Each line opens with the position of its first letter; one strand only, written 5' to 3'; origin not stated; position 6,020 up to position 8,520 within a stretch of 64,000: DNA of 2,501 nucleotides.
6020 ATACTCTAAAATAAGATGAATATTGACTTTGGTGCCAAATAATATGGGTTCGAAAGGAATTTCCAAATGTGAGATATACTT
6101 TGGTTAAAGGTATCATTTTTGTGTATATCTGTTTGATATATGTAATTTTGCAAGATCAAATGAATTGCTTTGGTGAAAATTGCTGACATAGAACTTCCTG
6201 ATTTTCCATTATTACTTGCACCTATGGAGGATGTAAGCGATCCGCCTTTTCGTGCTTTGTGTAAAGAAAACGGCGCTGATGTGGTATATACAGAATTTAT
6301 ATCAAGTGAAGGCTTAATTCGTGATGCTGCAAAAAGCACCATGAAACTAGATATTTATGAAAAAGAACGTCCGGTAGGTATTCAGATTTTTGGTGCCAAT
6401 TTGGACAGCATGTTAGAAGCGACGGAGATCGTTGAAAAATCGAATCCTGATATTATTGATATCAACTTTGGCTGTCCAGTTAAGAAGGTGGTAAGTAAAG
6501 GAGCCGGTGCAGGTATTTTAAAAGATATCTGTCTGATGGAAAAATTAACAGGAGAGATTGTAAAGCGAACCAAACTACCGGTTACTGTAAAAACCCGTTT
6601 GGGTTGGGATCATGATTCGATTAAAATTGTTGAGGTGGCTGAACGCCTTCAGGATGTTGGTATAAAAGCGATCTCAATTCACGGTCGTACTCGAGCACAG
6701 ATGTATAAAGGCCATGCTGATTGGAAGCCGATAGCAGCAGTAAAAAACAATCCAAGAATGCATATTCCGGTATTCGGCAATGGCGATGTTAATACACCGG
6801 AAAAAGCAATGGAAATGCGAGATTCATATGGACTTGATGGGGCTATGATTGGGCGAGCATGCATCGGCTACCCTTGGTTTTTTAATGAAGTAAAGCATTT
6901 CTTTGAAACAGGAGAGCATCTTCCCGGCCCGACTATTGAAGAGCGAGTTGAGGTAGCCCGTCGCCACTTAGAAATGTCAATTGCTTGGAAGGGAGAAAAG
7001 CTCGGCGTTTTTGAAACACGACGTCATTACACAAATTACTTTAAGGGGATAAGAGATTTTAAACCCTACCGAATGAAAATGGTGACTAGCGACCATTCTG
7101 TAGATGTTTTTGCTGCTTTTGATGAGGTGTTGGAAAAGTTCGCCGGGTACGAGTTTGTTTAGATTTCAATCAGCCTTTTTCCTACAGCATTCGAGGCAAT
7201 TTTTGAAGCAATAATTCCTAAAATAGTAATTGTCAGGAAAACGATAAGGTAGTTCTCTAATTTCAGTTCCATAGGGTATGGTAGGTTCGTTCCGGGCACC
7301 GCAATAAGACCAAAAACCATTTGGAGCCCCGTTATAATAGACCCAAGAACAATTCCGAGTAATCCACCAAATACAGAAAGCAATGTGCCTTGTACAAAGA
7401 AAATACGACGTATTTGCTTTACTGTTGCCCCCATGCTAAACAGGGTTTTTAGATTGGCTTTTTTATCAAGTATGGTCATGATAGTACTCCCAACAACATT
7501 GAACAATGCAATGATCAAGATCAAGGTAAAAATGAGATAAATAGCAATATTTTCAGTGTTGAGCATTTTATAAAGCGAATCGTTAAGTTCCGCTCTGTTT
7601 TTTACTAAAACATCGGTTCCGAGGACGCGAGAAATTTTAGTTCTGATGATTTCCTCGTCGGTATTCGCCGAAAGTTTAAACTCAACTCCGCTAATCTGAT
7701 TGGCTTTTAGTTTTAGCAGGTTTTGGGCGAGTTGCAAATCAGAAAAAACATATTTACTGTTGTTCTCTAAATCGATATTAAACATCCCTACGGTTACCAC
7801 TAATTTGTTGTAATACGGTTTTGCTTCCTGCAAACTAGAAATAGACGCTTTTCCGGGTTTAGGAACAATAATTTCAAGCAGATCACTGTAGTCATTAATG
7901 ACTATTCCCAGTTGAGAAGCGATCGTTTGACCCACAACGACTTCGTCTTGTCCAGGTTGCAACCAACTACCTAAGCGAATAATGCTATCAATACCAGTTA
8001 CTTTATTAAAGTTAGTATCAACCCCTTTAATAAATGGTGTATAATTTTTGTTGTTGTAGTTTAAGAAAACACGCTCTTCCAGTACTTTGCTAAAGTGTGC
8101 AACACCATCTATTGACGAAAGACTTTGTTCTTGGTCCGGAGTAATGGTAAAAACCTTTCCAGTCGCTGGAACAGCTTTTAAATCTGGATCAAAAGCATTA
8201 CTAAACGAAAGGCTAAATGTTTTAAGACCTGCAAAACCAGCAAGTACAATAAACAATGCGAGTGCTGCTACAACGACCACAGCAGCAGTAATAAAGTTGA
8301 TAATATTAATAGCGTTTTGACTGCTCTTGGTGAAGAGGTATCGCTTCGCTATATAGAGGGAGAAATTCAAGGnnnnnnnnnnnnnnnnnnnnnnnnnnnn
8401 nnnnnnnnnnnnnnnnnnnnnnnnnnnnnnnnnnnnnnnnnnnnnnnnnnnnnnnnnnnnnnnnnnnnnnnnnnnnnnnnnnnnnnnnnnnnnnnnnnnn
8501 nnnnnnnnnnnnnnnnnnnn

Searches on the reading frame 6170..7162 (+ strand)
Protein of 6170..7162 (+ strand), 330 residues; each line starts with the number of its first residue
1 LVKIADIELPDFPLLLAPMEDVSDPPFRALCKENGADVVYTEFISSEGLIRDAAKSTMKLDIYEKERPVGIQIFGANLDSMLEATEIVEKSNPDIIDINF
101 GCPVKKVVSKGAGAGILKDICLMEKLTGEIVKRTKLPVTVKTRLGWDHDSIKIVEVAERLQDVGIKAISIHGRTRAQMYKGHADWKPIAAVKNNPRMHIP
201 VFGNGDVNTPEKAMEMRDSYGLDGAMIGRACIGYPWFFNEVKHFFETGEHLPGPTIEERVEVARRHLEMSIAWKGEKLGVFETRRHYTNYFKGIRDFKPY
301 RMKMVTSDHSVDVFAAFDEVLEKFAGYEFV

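Call 76: search_protein_families(library=pfam, proteins=[window:6170-7162:+], max_evalue=0.00001)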
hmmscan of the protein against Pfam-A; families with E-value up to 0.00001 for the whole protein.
window:6170-7162:+ (330 aa): 1 family
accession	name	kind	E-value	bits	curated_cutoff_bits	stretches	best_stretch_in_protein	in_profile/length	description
PF01207.24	Dus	-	4.8e-83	279.3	20.4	1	15-311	1-296/311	Dihydrouridine synthase (Dus)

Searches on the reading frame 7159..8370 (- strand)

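Call 76: search_protein_families(library=pfam, proteins=[window:7159-8370:-], max_evalue=0.00001)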
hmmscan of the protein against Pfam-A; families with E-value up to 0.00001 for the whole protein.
window:7159-8370:- (403 aa): 2 families
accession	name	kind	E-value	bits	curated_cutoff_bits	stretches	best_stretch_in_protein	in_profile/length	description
PF02687.27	FtsX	-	4.3e-10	40.1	25.5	1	279-397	2-116/120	FtsX-like permease C-terminal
PF12704.14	MacB_PCD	-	2.7e-06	28.3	27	1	26-155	2-134/207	MacB-like periplasmic core domain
